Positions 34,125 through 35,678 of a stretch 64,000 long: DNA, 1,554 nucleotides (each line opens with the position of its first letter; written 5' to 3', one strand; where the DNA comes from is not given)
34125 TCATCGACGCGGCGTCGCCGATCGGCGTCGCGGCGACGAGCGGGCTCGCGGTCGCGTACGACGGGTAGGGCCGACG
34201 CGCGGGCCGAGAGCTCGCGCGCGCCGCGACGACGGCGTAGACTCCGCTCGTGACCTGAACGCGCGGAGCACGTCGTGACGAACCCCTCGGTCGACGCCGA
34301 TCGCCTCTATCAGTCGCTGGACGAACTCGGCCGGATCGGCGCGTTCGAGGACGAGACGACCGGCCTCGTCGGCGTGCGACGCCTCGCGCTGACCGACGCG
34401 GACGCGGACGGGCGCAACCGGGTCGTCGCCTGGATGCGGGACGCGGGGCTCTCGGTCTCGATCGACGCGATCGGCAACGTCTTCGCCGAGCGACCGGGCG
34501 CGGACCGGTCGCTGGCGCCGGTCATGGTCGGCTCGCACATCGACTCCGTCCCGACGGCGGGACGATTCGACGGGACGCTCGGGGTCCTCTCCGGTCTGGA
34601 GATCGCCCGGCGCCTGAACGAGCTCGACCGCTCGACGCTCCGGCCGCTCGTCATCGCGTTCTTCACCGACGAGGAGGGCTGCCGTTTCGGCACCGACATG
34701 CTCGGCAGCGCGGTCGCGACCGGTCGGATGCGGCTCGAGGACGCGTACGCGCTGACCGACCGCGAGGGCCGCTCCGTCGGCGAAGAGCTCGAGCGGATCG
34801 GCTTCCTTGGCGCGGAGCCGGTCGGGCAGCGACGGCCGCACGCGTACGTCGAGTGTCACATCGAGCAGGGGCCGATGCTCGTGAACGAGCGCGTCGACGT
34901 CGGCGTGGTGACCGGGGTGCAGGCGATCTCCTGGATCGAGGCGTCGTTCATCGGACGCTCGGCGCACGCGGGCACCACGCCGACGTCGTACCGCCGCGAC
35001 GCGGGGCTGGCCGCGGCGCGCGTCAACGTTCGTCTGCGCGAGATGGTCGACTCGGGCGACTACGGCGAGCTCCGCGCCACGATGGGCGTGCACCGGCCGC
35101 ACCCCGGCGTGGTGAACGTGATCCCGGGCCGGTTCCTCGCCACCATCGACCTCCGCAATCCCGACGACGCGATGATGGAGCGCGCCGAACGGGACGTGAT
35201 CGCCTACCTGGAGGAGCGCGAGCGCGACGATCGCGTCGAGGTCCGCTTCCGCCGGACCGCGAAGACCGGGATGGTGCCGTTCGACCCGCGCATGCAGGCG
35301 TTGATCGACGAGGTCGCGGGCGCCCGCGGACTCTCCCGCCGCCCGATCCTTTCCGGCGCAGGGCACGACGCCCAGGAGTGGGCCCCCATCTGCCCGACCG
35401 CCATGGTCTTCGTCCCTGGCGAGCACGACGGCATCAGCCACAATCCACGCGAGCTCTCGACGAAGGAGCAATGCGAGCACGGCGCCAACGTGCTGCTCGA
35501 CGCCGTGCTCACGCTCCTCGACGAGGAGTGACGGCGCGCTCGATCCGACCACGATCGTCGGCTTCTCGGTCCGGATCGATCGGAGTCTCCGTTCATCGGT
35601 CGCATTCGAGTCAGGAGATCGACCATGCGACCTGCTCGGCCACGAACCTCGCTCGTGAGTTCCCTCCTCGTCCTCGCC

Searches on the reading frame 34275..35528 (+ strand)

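Call 90: search_protein_families(library=pfam, proteins=[window:34275-35528:+], max_evalue=0.00001)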
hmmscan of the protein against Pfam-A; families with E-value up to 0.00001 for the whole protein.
window:34275-35528:+ (418 aa): 2 families
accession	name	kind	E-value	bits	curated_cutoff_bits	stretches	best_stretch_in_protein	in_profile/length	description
PF01546.33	Peptidase_M20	-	1.2e-23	84.6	24.6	1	84-411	1-204/206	Peptidase family M20/M25/M40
PF04389.22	Peptidase_M28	-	1.1e-08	35.4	21.3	1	68-141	1-74/193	Peptidase family M28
